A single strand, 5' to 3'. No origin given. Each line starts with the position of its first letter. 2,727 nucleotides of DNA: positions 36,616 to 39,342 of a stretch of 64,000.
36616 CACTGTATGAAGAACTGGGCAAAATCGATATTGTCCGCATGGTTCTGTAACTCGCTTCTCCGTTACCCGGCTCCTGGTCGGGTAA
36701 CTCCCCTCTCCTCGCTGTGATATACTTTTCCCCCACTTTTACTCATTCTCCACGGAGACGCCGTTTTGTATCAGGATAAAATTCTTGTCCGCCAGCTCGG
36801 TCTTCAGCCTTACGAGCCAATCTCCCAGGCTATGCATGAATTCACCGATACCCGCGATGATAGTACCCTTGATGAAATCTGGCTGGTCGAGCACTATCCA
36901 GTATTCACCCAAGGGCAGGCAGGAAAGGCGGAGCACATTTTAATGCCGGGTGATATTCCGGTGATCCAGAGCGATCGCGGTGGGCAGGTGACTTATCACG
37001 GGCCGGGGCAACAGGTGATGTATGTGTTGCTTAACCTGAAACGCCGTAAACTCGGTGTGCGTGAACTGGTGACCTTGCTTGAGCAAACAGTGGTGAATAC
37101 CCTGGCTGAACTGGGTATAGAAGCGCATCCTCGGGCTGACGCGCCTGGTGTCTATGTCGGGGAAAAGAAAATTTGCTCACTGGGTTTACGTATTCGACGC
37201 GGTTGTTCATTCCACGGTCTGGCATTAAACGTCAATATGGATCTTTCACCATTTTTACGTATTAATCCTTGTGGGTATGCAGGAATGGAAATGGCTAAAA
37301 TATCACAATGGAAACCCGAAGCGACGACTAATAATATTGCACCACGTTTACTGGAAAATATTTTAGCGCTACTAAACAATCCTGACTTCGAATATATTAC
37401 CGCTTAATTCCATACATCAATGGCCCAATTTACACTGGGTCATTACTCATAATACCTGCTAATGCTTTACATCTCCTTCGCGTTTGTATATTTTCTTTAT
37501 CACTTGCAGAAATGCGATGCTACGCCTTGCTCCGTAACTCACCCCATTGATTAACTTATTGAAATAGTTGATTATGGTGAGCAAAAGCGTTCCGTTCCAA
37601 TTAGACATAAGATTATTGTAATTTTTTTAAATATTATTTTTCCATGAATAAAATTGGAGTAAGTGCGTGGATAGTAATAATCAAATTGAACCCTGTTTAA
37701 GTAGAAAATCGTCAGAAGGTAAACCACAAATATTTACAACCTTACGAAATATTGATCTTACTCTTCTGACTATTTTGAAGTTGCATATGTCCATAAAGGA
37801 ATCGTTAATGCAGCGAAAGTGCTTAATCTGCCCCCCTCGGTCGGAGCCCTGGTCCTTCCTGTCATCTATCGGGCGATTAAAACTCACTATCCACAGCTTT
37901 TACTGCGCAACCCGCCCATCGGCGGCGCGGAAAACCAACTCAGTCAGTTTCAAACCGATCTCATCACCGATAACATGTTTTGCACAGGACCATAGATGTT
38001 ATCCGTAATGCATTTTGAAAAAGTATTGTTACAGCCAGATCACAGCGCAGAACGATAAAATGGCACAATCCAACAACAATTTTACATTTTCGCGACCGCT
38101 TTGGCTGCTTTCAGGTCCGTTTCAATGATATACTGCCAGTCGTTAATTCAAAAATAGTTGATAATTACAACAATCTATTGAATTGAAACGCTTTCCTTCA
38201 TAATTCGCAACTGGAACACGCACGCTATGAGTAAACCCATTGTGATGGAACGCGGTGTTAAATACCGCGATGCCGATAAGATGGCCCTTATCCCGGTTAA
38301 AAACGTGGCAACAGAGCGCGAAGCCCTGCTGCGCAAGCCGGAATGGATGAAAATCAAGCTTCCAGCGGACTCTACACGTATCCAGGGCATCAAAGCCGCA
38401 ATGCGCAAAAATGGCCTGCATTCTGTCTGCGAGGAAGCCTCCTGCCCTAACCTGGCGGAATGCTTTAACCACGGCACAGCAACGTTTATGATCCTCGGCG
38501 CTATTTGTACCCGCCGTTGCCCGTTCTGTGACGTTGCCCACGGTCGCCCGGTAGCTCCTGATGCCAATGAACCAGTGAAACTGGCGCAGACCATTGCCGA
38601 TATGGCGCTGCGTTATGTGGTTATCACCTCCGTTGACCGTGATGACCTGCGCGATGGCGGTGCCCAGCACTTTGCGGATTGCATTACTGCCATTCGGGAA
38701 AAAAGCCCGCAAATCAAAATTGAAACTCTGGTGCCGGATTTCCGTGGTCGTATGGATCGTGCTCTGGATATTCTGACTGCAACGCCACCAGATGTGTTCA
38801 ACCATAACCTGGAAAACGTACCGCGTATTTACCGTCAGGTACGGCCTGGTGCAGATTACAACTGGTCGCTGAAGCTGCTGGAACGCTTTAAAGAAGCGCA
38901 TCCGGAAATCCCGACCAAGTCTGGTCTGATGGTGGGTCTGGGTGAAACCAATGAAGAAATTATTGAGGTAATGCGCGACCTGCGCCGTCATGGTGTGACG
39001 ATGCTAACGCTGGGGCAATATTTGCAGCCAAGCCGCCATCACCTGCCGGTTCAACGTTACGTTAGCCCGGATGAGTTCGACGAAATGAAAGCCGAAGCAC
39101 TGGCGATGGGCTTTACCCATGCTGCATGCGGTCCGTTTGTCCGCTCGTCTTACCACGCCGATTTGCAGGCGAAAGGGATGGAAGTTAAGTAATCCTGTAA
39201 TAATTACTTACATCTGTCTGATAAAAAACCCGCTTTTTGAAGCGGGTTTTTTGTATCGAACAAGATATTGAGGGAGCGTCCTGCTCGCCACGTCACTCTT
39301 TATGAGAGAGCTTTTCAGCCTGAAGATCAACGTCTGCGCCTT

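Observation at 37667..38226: LysR-family gene between lipB and lipA is decayed by frameshift plus two deletions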

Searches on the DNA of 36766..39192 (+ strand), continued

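Call 27: get_annotated_region(hit=H62, flank=1500)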
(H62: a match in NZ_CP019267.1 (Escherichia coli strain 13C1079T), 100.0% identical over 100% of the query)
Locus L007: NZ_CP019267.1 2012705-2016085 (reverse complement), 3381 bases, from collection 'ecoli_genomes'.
description: Escherichia coli strain 13C1079T chromosome, complete genome
organism: Escherichia coli strain 13C1079T (NCBI taxid 562)
replicon: chromosome; assembly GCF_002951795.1
host: chicken; source: stool; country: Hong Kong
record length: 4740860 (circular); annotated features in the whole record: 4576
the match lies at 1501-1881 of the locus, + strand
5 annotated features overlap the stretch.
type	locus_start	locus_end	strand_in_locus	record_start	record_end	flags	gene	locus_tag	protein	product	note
CDS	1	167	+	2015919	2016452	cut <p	-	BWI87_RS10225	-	YbeF family transcriptional regulator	incomplete; partial in the middle of a contig; missing C-terminus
CDS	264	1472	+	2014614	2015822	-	-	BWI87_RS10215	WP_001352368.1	IS4-like element ISVsa5 family transposase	-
CDS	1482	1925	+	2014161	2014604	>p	-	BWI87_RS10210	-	LysR substrate-binding domain-containing protein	incomplete; partial in the middle of a contig; missing N-terminus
CDS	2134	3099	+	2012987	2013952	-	lipA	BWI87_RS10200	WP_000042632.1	lipoyl synthase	-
CDS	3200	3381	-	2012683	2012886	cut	tatE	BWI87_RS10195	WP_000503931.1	twin-arginine translocase subunit TatE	-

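Call 28: get_annotated_region(hit=H71, flank=1500)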
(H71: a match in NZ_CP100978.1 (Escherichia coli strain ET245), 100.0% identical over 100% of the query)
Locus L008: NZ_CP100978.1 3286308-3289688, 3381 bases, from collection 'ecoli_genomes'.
description: Escherichia coli strain ET245 chromosome, complete genome
organism: Escherichia coli strain ET245 (NCBI taxid 562)
replicon: chromosome; assembly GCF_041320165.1
host: Hoplobatrachus rugulosus; source: feces; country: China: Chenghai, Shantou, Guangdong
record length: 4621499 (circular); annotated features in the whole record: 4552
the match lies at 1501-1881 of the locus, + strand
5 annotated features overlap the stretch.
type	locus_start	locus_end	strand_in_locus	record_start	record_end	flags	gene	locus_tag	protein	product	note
CDS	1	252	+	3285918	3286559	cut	lipB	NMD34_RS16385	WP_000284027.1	lipoyl(octanoyl) transferase LipB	-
CDS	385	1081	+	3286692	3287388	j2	-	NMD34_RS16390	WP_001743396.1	IS1-like element IS1A family transposase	programmed frameshift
CDS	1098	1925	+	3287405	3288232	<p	-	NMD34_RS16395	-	YbeF family transcriptional regulator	incomplete; partial in the middle of a contig; missing N-terminus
CDS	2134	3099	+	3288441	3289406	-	lipA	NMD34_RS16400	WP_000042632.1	lipoyl synthase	-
CDS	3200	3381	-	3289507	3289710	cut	tatE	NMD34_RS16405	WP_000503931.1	twin-arginine translocase subunit TatE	-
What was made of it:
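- Independent IS knock-outs exist in other backgrounds: ISVsa5 in 13C1079T and IS1A in ET245 (calls 27, 28).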

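Call 30: get_annotated_region(hit=H2, flank=1000)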
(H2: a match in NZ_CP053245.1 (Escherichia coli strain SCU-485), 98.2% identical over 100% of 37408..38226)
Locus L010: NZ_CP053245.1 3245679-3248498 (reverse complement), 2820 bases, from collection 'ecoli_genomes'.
description: Escherichia coli strain SCU-485 chromosome, complete genome
organism: Escherichia coli strain SCU-485 (NCBI taxid 562)
replicon: chromosome; assembly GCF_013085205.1
host: Homo sapiens; source: rectal swab from healthy college student; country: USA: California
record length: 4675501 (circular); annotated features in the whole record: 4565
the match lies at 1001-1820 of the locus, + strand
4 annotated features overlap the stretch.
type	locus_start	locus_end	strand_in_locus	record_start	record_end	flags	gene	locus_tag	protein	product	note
CDS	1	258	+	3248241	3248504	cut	ybeD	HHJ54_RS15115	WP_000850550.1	DUF493 family protein YbeD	-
CDS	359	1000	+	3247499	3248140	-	lipB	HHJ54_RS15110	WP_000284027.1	lipoyl(octanoyl) transferase LipB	-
CDS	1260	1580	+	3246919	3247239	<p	-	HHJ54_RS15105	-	YbeF family transcriptional regulator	frameshifted; incomplete; partial in the middle of a contig; missing C-terminus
CDS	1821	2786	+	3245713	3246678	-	lipA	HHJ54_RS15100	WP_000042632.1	lipoyl synthase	-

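Call 31: get_annotated_region(hit=H3, flank=1000)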
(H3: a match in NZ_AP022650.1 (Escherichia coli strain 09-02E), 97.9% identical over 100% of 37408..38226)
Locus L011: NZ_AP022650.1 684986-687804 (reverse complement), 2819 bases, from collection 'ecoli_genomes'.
description: Escherichia coli strain 09-02E chromosome, complete genome
organism: Escherichia coli strain 09-02E (NCBI taxid 562)
replicon: chromosome; assembly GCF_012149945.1
host: Homo sapiens; source: -; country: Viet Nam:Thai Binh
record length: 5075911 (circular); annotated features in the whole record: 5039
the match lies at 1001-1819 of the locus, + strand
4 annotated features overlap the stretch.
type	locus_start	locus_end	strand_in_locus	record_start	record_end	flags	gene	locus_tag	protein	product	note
CDS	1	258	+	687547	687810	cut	ybeD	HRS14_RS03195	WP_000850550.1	DUF493 family protein YbeD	-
CDS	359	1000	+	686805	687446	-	lipB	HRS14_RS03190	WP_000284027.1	lipoyl(octanoyl) transferase LipB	-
CDS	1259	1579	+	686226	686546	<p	-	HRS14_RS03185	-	YbeF family transcriptional regulator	frameshifted; incomplete; partial in the middle of a contig; missing C-terminus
CDS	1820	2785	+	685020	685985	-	lipA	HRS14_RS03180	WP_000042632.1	lipoyl synthase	-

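Call 32: get_annotated_region(hit=H4, flank=1000)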
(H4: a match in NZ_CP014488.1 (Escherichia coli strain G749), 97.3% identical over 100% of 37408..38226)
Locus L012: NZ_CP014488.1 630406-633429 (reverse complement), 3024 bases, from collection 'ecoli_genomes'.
description: Escherichia coli strain G749 chromosome, complete genome
organism: Escherichia coli strain G749 (NCBI taxid 562)
replicon: chromosome; assembly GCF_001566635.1
host: Homo sapiens; source: missing; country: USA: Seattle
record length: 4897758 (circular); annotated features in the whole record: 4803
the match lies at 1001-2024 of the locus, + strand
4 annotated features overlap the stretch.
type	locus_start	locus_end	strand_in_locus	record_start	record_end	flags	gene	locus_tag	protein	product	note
CDS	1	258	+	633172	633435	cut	ybeD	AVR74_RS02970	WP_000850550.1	DUF493 family protein YbeD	-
CDS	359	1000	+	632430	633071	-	lipB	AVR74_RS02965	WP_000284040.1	lipoyl(octanoyl) transferase LipB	-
CDS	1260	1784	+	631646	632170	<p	-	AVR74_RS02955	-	YbeF family transcriptional regulator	frameshifted; incomplete; partial in the middle of a contig; missing C-terminus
CDS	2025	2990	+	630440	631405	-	lipA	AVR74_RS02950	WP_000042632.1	lipoyl synthase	-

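Call 33: get_annotated_region(hit=H5, flank=1000)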
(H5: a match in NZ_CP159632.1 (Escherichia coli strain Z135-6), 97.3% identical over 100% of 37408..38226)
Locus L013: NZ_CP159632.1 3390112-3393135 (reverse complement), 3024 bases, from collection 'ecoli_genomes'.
description: Escherichia coli strain Z135-6 chromosome, complete genome
organism: Escherichia coli strain Z135-6 (NCBI taxid 562)
replicon: chromosome; assembly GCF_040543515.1
host: -; source: hospital; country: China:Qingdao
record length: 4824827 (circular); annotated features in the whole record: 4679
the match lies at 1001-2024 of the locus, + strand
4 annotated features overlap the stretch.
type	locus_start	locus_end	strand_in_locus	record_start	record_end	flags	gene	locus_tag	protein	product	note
CDS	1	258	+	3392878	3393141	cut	ybeD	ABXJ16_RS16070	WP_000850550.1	DUF493 family protein YbeD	-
CDS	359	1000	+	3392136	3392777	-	lipB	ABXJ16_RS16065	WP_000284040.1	lipoyl(octanoyl) transferase LipB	-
CDS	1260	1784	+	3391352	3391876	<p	-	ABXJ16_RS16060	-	YbeF family transcriptional regulator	frameshifted; incomplete; partial in the middle of a contig; missing C-terminus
CDS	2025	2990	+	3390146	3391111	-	lipA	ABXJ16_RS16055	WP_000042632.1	lipoyl synthase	-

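Call 34: get_annotated_region(hit=H117, flank=1500)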
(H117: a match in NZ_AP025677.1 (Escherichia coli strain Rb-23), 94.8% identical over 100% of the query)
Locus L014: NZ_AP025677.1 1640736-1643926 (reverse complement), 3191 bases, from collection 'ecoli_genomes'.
description: Escherichia coli strain Rb-23 chromosome, complete genome
organism: Escherichia coli strain Rb-23 (NCBI taxid 562)
replicon: chromosome; assembly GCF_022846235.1
host: Homo sapiens; source: -; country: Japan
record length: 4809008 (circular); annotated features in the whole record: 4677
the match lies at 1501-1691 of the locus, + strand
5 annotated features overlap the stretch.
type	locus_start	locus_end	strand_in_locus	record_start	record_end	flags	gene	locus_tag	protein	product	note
CDS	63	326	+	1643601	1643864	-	ybeD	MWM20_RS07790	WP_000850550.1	DUF493 family protein YbeD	-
CDS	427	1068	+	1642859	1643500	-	lipB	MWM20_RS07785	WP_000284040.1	lipoyl(octanoyl) transferase LipB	-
CDS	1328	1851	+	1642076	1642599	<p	-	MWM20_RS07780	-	YbeF family transcriptional regulator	frameshifted; incomplete; partial in the middle of a contig; missing C-terminus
CDS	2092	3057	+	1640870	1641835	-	lipA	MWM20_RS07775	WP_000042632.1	lipoyl synthase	-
CDS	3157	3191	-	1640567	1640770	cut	tatE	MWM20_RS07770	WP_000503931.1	twin-arginine translocase subunit TatE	-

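Call 40: get_annotated_region(hit=H82, flank=1500)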
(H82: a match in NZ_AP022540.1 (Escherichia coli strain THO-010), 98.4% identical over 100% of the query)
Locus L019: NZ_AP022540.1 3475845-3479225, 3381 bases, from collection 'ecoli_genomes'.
description: Escherichia coli strain THO-010 chromosome, complete genome
organism: Escherichia coli strain THO-010 (NCBI taxid 562)
replicon: chromosome; assembly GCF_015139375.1
host: Homo sapiens; source: -; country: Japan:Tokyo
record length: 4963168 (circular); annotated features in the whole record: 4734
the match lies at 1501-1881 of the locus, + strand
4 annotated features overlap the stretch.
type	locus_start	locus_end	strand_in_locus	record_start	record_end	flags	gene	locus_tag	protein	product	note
CDS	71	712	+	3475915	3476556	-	lipB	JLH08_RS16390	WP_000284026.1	lipoyl(octanoyl) transferase LipB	-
CDS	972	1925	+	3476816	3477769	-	ybeF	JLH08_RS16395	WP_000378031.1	YbeF family transcriptional regulator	-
CDS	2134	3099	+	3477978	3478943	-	lipA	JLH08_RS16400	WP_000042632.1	lipoyl synthase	-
CDS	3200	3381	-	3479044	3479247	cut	tatE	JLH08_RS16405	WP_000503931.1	twin-arginine translocase subunit TatE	-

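Call 41: get_annotated_region(hit=H86, flank=1500)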
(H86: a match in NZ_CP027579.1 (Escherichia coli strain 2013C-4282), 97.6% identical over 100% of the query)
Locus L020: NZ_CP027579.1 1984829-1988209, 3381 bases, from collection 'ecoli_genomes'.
description: Escherichia coli strain 2013C-4282 chromosome, complete genome
organism: Escherichia coli strain 2013C-4282 (NCBI taxid 562)
replicon: chromosome; assembly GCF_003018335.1
host: Homo sapiens; source: stool; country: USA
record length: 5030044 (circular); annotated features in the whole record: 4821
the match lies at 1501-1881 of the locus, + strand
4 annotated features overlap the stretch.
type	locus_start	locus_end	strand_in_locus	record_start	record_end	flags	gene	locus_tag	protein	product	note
CDS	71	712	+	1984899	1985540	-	lipB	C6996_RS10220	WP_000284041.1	lipoyl(octanoyl) transferase LipB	-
CDS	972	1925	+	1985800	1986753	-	ybeF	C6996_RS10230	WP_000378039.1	YbeF family transcriptional regulator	-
CDS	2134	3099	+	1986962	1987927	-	lipA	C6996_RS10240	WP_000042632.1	lipoyl synthase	-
CDS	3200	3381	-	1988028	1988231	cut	tatE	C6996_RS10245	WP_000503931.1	twin-arginine translocase subunit TatE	-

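Call 42: get_annotated_region(hit=H88, flank=1500)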
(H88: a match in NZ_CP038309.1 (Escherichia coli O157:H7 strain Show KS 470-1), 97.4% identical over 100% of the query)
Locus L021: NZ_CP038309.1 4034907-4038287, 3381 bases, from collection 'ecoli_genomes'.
description: Escherichia coli O157:H7 strain Show KS 470-1 chromosome, complete genome
organism: Escherichia coli O157:H7 strain Show KS 470-1 (NCBI taxid 83334)
replicon: chromosome; assembly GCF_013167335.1
host: cattle; source: cattle feces; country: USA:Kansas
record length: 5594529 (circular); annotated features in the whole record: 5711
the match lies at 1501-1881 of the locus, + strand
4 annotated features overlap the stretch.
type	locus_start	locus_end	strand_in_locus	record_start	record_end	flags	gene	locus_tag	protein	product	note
CDS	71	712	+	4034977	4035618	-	lipB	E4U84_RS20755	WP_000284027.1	lipoyl(octanoyl) transferase LipB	-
CDS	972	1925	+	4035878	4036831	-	ybeF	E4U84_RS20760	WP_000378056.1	YbeF family transcriptional regulator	-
CDS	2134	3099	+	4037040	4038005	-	lipA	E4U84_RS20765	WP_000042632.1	lipoyl synthase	-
CDS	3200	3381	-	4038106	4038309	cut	tatE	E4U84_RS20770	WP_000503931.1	twin-arginine translocase subunit TatE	-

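Call 50: search_dna_similar(query=window:37790-37880:+, collection=ecoli_genomes, mode=near, max_rows=40, rows=spread)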
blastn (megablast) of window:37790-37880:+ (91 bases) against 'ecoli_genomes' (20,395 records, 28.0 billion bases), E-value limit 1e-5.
Records with a match: 5418; places in all: 5446; records where one place covers at least 80% of the query: 5066.
Genomes with a match: 5418 of 5426; with a place that covers at least 80% of the query: 5066. Places per genome that has any: lowest 1, median 1, highest 2. On chromosomes: 5444 places; on plasmids: 2.
Best place of each record, by identity: >=99% 717; 95-99% 4694; 90-95% 7.
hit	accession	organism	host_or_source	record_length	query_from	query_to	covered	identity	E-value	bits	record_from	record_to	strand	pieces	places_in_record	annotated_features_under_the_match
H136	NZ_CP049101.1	Escherichia coli strain EC28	Homo sapiens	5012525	1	91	100%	100.0%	4e-17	191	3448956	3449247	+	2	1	YbeF family transcriptional regulator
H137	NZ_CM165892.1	Escherichia coli strain N44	Homo sapiens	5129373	1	91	100%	100.0%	2e-39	169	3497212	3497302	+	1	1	YbeF family transcriptional regulator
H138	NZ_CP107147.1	Escherichia coli strain R14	human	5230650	1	91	100%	99.0%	5e-16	181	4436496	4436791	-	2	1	YbeF family transcriptional regulator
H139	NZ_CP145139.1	Escherichia coli strain CAVp367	Homo sapiens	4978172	1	91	100%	99.0%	5e-16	181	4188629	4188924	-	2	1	YbeF family transcriptional regulator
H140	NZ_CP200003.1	Escherichia coli strain CREC-36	Homo sapiens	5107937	1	91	100%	99.0%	5e-16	181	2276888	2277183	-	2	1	YbeF family transcriptional regulator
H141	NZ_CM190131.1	Escherichia coli strain 23753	Homo sapiens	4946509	1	91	100%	99.0%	5e-16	181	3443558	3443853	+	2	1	YbeF family transcriptional regulator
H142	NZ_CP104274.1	Escherichia coli strain Ec15103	Homo sapiens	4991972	1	91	100%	98.9%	9e-38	163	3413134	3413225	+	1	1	YbeF family transcriptional regulator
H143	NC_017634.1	Escherichia coli O83:H1 str. NRG 857C strain NRG 857C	-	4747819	1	91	100%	97.0%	2e-15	170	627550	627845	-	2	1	YbeF family transcriptional regulator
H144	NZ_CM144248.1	Escherichia coli strain CB6837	Homo sapiens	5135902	3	91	98%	97.9%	5e-16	168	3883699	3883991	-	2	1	ybeF: YbeF family transcriptional regulator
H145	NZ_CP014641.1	Escherichia coli strain BLK9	engineered variant of Escherichia coli ...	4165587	3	91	98%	97.9%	6e-15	168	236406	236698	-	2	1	ybeF: YbeF family transcriptional regulator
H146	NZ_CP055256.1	Escherichia coli strain AH25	chicken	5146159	3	91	98%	97.9%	6e-15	168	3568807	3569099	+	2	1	ybeF: YbeF family transcriptional regulator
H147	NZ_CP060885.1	Escherichia coli strain EC24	Homo sapiens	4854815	3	91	98%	97.9%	6e-15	168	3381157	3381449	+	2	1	ybeF: YbeF family transcriptional regulator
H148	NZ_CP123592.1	Escherichia coli strain DJH_137urine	Homo sapiens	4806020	3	91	98%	97.9%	6e-15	168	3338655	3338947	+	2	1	ybeF: YbeF family transcriptional regulator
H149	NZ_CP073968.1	Escherichia coli strain MB30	Poultry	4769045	3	91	98%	97.9%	6e-15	168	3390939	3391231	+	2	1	ybeF: YbeF family transcriptional regulator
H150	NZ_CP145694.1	Escherichia coli strain S1-KEN-04-A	Homo sapiens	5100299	3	91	98%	97.9%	6e-15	168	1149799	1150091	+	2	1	ybeF: YbeF family transcriptional regulator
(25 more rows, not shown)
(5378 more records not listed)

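Call 51: search_dna_similar(query=window:37938-38028:+, collection=ecoli_genomes, mode=near, max_rows=40, rows=spread)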
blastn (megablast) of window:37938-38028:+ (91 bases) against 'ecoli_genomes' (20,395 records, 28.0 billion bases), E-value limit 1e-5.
Records with a match: 5422; places in all: 5436; records where one place covers at least 80% of the query: 5307.
Genomes with a match: 5422 of 5426; with a place that covers at least 80% of the query: 5307. Places per genome that has any: lowest 1, median 1, highest 2. On chromosomes: 5434 places; on plasmids: 2.
Best place of each record, by identity: >=99% 416; 95-99% 4444; 90-95% 562.
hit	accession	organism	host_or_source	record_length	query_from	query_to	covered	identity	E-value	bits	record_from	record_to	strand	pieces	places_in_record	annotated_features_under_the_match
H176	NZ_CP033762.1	Escherichia coli strain FDAARGOS_536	Homo sapiens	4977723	1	91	100%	100.0%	2e-39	169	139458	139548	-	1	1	YbeF family transcriptional regulator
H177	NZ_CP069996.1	Escherichia coli strain FDAARGOS_1300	Homo sapiens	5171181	1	91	100%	100.0%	2e-39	169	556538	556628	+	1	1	YbeF family transcriptional regulator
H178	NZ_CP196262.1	Escherichia coli strain AH21E028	Homo sapiens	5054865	1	91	100%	100.0%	2e-39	169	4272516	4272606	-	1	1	YbeF family transcriptional regulator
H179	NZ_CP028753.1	Escherichia coli strain A22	possum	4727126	1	91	100%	98.9%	9e-38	163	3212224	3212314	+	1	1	YbeF family transcriptional regulator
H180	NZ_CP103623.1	Escherichia coli strain 3985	Homo sapiens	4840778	1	91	100%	95.9%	8e-14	157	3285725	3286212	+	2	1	ybeF: YbeF family transcriptional regulator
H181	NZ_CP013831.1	Escherichia coli strain CD306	cat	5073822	1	91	100%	94.5%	4e-31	141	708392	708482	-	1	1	YbeF family transcriptional regulator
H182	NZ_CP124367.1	Escherichia coli strain AVS0465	environmental: river near WWTP effluent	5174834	1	91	100%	94.5%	4e-31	141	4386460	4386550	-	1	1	YbeF family transcriptional regulator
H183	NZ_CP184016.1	Escherichia coli strain 1380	Homo sapiens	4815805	1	91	100%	94.5%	4e-31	141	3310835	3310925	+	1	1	YbeF family transcriptional regulator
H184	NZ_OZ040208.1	Escherichia coli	-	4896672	1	91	100%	94.5%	4e-31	141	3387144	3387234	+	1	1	YbeF family transcriptional regulator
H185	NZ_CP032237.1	Escherichia coli strain ECCWS199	chicken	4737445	1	91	93%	98.8%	8e-14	154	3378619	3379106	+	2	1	ybeF: YbeF family transcriptional regulator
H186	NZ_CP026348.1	Escherichia coli strain 6FA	not applicable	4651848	1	91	93%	98.8%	8e-14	154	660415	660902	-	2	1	ybeF: YbeF family transcriptional regulator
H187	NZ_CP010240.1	Escherichia coli strain C7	cow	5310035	1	91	93%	98.8%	8e-14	154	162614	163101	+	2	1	ybeF: YbeF family transcriptional regulator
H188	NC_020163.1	Escherichia coli APEC O78 strain APEC O78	-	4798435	1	91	93%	98.8%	8e-14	154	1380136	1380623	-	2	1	ybeF: YbeF family transcriptional regulator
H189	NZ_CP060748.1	Escherichia coli strain EC96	Homo sapiens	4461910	1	91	93%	98.8%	8e-14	154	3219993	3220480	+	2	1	ybeF: YbeF family transcriptional regulator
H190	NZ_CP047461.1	Escherichia coli strain ZF34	a feces sample of swine origin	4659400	1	91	93%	98.8%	8e-14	154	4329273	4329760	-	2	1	YbeF family transcriptional regulator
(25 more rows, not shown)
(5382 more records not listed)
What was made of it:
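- Tried and rejected: Junction-spanning 91-bp queries (calls 50, 51).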
